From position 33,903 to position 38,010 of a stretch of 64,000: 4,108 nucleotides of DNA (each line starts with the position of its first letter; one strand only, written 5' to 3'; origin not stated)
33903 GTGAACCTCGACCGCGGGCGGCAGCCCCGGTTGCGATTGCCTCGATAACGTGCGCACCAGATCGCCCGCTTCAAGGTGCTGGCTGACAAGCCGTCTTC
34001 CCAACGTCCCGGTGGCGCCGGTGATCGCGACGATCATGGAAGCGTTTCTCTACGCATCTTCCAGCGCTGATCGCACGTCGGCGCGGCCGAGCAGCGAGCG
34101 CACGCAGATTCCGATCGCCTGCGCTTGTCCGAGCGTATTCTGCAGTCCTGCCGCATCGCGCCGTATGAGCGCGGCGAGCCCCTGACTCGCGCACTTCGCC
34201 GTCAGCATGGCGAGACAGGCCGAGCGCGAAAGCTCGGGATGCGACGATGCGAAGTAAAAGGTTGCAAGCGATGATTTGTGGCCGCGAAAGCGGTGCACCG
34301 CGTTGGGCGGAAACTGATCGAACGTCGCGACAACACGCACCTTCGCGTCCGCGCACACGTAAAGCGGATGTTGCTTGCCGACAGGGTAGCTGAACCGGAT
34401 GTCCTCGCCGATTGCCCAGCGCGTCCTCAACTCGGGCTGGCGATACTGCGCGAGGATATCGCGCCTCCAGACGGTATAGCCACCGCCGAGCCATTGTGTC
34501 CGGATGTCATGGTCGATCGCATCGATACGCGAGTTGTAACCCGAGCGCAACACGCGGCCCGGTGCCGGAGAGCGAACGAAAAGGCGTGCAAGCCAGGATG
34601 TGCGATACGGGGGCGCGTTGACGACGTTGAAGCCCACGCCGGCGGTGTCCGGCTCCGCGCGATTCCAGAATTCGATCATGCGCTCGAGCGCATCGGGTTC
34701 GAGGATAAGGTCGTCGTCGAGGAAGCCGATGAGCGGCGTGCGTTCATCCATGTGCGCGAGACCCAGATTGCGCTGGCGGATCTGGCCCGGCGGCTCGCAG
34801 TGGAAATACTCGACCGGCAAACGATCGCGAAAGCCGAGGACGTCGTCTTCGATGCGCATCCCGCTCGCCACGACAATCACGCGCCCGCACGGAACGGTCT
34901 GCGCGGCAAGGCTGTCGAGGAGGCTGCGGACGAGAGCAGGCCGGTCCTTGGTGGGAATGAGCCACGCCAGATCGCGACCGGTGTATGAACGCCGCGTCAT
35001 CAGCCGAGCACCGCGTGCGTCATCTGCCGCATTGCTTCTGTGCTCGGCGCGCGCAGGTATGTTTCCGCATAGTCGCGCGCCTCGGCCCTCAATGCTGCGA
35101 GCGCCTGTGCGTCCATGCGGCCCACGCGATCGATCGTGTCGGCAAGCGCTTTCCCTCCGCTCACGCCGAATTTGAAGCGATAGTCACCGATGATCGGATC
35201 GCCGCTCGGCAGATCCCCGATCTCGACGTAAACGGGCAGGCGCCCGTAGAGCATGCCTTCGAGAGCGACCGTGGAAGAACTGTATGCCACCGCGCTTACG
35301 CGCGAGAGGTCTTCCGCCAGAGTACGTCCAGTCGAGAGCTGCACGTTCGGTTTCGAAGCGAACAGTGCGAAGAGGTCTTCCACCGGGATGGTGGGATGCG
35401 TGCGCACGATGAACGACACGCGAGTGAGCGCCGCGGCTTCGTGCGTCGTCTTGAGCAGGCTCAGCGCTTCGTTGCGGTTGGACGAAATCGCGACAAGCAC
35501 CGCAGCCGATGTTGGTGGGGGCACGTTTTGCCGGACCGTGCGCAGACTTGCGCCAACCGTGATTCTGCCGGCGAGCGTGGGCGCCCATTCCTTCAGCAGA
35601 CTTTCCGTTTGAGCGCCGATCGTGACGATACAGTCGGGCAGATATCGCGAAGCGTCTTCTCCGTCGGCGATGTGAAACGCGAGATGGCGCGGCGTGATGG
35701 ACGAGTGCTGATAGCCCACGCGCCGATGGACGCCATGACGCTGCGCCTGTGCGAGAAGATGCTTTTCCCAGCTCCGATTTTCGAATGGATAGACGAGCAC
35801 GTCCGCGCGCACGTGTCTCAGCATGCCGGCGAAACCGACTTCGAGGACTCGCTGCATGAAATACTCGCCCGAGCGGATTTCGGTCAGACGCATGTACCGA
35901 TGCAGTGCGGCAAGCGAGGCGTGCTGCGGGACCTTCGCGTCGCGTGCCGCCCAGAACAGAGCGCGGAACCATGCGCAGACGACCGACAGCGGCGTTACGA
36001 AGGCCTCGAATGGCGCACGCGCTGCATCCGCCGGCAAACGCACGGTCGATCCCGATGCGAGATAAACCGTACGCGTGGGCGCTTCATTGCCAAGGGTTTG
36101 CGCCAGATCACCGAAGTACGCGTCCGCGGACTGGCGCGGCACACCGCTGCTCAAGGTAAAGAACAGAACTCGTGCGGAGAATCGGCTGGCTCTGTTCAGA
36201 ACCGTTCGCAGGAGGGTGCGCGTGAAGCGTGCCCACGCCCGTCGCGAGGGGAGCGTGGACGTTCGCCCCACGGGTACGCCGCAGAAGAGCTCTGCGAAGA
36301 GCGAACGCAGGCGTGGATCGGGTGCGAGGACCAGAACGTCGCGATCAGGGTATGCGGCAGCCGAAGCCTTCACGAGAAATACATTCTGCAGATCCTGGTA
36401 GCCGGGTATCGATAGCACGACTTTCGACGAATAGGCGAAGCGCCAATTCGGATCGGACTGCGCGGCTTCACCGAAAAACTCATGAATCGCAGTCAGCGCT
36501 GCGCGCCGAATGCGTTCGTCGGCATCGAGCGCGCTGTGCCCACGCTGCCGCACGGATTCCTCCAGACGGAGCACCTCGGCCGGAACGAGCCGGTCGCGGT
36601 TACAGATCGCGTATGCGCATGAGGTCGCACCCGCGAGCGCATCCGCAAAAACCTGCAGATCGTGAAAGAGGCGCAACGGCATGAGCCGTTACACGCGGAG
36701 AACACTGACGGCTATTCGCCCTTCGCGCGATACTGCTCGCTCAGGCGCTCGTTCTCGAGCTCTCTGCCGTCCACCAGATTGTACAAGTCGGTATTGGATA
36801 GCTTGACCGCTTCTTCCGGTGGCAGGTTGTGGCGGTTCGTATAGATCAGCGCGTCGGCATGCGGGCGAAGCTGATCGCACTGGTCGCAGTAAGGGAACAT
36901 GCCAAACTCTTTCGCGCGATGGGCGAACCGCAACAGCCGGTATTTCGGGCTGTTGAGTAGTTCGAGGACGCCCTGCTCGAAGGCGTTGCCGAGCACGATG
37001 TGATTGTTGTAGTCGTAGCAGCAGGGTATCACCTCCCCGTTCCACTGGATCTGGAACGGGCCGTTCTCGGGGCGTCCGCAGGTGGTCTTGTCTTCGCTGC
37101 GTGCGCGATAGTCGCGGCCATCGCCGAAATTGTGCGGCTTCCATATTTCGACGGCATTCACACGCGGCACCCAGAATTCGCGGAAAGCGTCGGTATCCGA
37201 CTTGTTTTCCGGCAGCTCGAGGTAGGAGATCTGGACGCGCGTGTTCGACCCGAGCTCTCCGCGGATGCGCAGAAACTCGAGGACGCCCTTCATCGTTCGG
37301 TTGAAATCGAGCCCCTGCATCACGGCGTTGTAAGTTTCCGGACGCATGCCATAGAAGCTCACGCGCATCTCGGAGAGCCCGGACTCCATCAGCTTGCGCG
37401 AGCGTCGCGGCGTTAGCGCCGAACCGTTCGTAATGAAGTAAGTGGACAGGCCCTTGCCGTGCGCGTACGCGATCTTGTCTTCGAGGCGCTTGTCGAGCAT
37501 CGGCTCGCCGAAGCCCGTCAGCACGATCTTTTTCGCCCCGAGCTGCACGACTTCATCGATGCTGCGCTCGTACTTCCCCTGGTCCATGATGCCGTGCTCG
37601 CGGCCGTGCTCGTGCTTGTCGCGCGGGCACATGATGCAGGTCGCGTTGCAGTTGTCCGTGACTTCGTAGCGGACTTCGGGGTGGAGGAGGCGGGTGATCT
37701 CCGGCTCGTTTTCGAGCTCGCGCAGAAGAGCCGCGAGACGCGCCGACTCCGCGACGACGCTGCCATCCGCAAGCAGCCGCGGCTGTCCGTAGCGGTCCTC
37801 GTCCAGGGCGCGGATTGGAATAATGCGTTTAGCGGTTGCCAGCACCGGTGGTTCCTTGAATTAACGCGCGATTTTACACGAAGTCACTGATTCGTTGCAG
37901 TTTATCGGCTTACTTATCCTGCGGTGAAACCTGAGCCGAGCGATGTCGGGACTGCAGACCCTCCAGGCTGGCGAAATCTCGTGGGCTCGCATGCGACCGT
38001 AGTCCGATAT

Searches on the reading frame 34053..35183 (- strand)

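Call 88: search_protein_families(library=pfam, max_evalue=0.00001, proteins=[window:34053-35183:-])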
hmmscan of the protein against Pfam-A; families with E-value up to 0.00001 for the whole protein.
window:34053-35183:- (377 aa): 2 families
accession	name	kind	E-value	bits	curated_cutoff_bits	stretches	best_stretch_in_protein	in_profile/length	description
PF00535.33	Glycos_transf_2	-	1.2e-13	51.7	23.3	1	75-201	3-131/168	Glycosyl transferase family 2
PF13641.12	Glyco_tranf_2_3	-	2.9e-07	31.2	27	1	72-283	3-210/230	Glycosyltransferase like family 2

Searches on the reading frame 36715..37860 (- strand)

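Call 88: search_protein_families(library=pfam, max_evalue=0.00001, proteins=[window:36715-37860:-])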
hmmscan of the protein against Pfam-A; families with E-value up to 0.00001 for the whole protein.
window:36715-37860:- (382 aa): 2 families
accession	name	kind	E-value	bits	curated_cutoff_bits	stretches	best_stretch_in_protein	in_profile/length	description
PF13186.11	SPASM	-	2.5e-14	53.7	21.5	1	268-329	7-67/67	Iron-sulfur cluster-binding domain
PF04055.27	Radical_SAM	-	1.1e-13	52.1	29.5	1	65-197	1-137/166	Radical SAM superfamily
